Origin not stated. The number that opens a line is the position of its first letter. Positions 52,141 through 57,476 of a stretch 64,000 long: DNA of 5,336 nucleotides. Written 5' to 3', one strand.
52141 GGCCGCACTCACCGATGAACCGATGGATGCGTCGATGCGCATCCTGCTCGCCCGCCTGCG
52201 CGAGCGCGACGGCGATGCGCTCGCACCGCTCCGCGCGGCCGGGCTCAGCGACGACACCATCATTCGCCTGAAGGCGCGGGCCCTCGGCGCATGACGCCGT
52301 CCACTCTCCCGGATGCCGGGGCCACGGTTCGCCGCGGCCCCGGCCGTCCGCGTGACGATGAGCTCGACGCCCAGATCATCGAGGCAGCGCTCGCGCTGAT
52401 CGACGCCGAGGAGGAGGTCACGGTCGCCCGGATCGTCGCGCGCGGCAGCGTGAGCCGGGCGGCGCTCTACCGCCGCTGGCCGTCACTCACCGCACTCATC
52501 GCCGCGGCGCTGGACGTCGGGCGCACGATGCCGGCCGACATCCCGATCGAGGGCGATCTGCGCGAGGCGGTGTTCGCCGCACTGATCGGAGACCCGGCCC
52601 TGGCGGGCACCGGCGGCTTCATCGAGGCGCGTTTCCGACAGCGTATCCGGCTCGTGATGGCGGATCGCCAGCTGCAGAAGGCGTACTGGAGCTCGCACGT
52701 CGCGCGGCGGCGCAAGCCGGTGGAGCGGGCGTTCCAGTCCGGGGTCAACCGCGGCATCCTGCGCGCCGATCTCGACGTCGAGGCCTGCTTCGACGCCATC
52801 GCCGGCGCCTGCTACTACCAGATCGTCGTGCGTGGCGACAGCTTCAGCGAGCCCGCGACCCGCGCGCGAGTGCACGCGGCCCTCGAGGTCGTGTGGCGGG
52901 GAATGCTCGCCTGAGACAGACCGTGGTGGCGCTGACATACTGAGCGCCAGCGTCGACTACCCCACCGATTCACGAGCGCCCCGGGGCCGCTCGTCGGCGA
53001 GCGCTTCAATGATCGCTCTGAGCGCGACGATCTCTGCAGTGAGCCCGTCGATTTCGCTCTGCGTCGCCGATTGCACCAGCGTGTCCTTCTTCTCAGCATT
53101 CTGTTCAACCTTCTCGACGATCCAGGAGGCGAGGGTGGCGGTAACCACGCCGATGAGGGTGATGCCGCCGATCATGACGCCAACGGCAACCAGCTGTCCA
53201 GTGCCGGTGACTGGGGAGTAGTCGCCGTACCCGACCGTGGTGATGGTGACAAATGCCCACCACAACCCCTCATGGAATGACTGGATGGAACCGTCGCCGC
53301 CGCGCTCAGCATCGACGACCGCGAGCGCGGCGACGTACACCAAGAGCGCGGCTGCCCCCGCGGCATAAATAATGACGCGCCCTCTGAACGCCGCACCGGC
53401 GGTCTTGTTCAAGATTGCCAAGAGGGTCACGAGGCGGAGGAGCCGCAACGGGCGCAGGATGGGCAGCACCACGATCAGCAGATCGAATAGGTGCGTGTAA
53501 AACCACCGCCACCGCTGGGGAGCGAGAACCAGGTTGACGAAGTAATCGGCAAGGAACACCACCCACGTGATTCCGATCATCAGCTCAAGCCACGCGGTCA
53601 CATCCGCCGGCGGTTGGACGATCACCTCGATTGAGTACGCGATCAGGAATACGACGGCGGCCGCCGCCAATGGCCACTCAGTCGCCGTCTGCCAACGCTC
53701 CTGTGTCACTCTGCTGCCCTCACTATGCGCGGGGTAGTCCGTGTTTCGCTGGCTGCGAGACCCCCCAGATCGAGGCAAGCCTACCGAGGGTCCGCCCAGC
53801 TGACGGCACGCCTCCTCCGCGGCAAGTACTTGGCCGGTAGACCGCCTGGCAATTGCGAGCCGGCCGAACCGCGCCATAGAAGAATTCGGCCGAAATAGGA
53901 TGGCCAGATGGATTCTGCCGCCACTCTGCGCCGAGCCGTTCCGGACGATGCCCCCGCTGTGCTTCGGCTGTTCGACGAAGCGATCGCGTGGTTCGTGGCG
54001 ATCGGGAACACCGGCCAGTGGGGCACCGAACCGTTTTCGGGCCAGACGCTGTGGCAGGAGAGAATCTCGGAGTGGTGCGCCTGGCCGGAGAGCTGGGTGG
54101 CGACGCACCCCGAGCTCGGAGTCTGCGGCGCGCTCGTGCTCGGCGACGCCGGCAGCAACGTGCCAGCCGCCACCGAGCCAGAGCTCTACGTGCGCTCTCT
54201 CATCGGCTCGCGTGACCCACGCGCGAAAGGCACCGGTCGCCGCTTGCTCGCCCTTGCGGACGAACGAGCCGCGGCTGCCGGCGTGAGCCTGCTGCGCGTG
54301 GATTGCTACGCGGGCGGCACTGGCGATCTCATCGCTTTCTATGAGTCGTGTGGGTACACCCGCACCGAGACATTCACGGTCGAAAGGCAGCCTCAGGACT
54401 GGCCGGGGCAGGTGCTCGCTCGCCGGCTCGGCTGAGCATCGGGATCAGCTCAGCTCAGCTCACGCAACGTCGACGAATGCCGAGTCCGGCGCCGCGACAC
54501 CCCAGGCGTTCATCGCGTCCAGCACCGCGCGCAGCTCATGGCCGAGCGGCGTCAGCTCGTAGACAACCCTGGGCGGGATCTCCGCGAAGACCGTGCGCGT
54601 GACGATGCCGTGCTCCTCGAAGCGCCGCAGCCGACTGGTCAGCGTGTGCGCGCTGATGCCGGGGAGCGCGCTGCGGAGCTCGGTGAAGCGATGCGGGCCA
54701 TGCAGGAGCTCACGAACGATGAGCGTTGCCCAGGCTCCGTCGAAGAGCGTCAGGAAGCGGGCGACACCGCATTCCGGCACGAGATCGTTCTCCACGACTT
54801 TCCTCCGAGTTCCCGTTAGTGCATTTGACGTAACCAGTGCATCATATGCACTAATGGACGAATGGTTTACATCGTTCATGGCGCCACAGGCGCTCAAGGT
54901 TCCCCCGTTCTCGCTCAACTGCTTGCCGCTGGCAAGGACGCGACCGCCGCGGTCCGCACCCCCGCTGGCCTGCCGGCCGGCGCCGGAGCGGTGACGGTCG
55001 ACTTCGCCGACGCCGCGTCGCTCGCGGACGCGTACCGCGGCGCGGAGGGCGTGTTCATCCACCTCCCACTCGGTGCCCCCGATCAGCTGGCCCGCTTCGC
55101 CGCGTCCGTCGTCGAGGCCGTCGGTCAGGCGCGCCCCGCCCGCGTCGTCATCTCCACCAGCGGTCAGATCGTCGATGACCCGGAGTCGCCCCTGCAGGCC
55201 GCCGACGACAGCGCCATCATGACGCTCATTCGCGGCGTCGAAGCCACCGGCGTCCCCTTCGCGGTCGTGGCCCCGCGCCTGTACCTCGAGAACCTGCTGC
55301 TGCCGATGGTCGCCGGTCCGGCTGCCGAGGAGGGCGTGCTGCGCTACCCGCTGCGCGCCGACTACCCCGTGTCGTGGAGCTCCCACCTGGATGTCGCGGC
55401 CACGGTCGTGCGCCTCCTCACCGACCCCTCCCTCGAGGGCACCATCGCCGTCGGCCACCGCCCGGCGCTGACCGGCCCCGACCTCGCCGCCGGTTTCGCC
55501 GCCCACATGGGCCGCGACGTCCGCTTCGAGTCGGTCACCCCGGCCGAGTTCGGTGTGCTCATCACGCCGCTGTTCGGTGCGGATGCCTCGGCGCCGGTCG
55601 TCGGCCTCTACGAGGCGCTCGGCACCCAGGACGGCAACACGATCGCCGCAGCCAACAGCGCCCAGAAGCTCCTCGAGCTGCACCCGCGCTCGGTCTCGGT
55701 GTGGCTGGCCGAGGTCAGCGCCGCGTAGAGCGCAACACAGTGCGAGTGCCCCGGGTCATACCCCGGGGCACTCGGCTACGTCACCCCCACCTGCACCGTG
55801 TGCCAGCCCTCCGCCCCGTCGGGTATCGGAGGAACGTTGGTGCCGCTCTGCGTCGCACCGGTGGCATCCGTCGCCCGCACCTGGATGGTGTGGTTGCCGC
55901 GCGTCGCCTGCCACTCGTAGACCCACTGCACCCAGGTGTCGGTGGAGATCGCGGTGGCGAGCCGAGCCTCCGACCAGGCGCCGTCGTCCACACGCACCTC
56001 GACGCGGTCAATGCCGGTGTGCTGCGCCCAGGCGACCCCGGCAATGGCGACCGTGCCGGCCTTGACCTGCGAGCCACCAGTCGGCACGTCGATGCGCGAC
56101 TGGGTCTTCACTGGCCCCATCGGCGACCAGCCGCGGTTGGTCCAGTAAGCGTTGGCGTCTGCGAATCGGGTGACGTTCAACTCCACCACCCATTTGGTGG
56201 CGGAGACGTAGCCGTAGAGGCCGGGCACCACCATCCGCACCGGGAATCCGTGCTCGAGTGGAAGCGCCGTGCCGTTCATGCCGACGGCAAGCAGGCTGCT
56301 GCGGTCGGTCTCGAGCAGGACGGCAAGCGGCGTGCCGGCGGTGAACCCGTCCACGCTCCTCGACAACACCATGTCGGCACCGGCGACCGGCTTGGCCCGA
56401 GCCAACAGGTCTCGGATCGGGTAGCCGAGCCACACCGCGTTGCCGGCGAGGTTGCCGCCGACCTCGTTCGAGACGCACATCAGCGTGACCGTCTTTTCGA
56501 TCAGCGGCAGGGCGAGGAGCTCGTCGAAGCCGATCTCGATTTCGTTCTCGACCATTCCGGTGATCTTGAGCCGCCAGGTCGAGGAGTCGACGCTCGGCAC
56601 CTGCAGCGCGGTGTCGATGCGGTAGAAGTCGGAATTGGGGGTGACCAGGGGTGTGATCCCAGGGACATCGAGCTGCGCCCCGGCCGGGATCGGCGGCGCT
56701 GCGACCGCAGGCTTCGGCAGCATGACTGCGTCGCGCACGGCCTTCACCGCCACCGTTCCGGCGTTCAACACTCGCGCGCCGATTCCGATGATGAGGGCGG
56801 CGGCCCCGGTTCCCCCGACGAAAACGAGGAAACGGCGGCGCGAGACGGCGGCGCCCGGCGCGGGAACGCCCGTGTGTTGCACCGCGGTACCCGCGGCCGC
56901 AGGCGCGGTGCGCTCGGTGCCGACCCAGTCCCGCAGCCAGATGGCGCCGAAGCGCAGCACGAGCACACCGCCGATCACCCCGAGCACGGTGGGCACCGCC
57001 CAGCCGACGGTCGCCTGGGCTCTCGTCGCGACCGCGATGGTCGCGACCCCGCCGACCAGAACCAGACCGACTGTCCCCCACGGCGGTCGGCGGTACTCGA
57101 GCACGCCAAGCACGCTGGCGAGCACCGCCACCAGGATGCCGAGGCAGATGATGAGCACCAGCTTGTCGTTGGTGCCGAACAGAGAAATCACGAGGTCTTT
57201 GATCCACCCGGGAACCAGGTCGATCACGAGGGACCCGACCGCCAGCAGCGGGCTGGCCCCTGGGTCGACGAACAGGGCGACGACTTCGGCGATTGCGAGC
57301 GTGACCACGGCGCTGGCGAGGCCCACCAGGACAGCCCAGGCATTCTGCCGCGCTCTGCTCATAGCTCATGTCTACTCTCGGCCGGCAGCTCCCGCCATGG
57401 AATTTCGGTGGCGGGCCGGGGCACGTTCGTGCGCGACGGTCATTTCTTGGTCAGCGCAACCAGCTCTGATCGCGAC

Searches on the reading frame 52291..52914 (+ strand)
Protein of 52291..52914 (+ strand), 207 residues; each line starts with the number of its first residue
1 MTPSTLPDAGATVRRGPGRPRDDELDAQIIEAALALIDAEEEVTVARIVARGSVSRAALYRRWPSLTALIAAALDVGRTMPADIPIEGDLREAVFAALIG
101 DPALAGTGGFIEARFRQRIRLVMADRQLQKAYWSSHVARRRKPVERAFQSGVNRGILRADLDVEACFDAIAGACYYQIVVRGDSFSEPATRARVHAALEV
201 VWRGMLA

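Call 78: search_protein_families(library=pfam, proteins=[window:52291-52914:+], max_evalue=0.00001)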
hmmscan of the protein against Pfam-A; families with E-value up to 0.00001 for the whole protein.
window:52291-52914:+ (207 aa): 1 family
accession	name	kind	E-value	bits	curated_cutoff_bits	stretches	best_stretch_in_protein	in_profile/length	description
PF16859.10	TetR_C_11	-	3e-11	44.1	32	1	114-194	30-110/113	Tetracyclin repressor-like, C-terminal domain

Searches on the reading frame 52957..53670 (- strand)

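Call 78: search_protein_families(library=pfam, proteins=[window:52957-53670:-], max_evalue=0.00001)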
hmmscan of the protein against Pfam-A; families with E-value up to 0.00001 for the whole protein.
window:52957-53670:- (237 aa): 2 families
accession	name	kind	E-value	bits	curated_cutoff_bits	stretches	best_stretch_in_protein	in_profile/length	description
PF07885.22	Ion_trans_2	-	9.9e-16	57.8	22.5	1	109-185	3-78/79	Ion channel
PF00520.37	Ion_trans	-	8.2e-10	38.7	25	1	9-182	16-231/241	Ion transport protein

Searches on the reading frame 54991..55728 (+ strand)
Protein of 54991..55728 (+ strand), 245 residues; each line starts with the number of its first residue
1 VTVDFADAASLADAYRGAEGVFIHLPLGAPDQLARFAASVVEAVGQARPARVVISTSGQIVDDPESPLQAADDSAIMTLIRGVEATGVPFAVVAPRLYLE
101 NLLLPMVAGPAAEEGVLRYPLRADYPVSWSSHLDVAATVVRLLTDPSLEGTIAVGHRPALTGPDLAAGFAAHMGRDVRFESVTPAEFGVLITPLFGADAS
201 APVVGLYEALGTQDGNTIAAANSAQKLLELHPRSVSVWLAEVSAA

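Call 78: search_protein_families(library=pfam, proteins=[window:54991-55728:+], max_evalue=0.00001)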
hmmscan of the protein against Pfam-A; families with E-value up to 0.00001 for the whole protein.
window:54991-55728:+ (245 aa): 1 family
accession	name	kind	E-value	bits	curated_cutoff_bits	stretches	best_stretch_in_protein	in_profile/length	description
PF05368.20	NmrA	-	1.7e-10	41.4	27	1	3-213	55-270/298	NmrA-like family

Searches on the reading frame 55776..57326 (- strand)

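Call 78: search_protein_families(library=pfam, proteins=[window:55776-57326:-], max_evalue=0.00001)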
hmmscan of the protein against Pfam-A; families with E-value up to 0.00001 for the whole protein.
window:55776-57326:- (516 aa): 2 families
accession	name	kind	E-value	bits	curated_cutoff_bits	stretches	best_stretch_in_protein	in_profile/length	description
PF00174.25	Oxidored_molyb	-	2.6e-41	141.4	24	1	241-391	2-166/169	Oxidoreductase molybdopterin binding domain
PF17957.7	Big_7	-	1.5e-07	32.3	24.1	1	411-483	4-70/70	Bacterial Ig domain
